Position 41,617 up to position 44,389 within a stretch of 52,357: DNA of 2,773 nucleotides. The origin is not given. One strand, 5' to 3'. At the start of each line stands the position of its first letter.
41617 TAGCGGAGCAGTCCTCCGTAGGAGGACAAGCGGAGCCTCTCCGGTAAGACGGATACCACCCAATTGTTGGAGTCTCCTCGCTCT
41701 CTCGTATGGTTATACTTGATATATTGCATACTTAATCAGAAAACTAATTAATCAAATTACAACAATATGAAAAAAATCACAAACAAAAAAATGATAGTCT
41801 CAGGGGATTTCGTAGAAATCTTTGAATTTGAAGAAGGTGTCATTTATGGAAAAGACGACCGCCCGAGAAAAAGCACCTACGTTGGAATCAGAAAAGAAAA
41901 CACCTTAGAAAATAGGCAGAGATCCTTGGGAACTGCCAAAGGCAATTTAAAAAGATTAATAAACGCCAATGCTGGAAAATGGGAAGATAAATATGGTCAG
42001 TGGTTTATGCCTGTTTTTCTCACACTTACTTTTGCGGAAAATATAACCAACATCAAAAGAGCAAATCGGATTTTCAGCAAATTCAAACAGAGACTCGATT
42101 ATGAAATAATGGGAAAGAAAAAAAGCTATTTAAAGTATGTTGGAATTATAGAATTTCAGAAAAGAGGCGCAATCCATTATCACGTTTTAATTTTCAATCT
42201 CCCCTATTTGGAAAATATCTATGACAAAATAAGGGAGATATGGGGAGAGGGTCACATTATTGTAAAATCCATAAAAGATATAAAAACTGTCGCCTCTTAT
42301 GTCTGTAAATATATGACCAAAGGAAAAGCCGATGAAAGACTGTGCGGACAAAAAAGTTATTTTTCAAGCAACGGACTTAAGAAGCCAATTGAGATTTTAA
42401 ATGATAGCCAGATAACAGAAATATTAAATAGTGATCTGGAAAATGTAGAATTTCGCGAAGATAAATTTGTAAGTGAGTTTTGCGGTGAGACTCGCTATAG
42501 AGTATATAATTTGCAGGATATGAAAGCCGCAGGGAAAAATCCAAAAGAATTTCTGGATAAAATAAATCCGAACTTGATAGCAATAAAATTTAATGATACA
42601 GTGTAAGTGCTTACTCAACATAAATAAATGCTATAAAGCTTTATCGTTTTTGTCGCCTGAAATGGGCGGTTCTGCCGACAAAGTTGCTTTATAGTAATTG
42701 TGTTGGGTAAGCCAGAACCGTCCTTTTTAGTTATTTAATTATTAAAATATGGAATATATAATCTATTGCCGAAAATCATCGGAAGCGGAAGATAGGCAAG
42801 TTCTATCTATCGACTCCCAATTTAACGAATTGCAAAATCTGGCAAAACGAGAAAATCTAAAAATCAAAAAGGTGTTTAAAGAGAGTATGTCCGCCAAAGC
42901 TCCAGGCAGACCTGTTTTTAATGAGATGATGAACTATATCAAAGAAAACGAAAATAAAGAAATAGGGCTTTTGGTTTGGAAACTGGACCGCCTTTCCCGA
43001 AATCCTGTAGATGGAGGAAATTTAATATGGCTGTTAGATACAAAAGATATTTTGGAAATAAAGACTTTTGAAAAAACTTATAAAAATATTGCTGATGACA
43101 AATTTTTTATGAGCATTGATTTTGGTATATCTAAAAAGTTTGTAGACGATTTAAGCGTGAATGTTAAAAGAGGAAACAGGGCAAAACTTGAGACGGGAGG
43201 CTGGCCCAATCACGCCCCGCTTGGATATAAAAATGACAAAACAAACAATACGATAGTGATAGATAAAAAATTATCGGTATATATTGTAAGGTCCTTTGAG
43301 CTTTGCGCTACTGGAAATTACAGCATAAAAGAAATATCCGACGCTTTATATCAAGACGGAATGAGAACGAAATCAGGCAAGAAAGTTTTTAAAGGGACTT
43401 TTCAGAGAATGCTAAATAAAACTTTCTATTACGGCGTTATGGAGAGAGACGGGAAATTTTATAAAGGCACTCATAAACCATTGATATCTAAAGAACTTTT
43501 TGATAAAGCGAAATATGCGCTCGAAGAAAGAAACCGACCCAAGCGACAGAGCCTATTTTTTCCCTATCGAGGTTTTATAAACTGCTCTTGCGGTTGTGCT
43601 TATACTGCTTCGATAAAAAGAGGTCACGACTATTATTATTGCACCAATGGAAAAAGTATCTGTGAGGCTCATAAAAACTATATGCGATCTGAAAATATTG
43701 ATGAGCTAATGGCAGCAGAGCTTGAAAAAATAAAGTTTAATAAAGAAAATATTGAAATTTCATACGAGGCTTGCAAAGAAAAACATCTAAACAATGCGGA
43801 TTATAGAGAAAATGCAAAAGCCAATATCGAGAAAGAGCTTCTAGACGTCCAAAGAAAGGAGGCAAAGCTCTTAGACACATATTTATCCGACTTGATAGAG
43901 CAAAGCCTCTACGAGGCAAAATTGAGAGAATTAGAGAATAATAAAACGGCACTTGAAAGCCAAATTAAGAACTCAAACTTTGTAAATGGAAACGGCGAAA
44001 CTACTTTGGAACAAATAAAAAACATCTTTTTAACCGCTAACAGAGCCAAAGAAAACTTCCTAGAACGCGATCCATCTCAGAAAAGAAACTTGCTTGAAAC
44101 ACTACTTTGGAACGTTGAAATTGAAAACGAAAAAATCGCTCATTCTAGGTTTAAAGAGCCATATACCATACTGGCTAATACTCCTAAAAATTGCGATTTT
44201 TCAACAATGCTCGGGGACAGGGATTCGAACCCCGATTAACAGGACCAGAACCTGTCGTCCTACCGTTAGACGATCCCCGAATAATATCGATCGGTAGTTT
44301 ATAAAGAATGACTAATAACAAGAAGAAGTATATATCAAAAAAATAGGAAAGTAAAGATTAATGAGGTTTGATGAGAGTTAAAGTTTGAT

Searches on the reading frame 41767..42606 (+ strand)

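Call 64: search_protein_families(library=pfam, proteins=[window:41767-42606:+], max_evalue=0.0001)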
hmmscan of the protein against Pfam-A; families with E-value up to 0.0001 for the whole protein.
window:41767-42606:+ (279 aa): 2 families
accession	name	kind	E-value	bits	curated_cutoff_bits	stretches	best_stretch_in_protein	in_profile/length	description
PF23343.2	REP_ORF2-G2P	-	6.8e-22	78.1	27.8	1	83-186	2-98/99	Replication-associated protein ORF2/G2P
PF20199.4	RepSA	-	3.9e-08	33.3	34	1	103-142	177-225/438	Replication initiator protein, pSAM2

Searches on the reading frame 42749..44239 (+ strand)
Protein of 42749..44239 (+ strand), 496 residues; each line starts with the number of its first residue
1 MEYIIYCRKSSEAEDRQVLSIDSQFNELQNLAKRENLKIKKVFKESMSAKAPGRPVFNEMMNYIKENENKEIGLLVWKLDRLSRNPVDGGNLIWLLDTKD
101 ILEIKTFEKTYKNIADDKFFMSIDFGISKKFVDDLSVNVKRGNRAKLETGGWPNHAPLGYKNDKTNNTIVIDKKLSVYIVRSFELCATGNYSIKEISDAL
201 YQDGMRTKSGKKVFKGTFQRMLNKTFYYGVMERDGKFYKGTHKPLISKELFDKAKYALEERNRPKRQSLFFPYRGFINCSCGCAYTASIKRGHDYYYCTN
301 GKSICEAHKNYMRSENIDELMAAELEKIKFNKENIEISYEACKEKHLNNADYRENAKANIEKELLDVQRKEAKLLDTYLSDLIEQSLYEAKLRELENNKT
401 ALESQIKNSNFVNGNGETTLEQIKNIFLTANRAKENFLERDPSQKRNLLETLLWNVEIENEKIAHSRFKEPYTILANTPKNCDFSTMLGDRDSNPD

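Call 64: search_protein_families(library=pfam, proteins=[window:42749-44239:+], max_evalue=0.0001)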
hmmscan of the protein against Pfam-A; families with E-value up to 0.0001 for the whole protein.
window:42749-44239:+ (496 aa): 2 families
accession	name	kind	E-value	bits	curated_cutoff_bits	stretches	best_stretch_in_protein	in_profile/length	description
PF00239.26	Resolvase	-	1.4e-17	64.6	23.3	1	4-148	2-141/145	Resolvase, N terminal domain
PF07508.19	Recombinase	-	1.3e-11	45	21.1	1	179-261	7-102/102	Recombinase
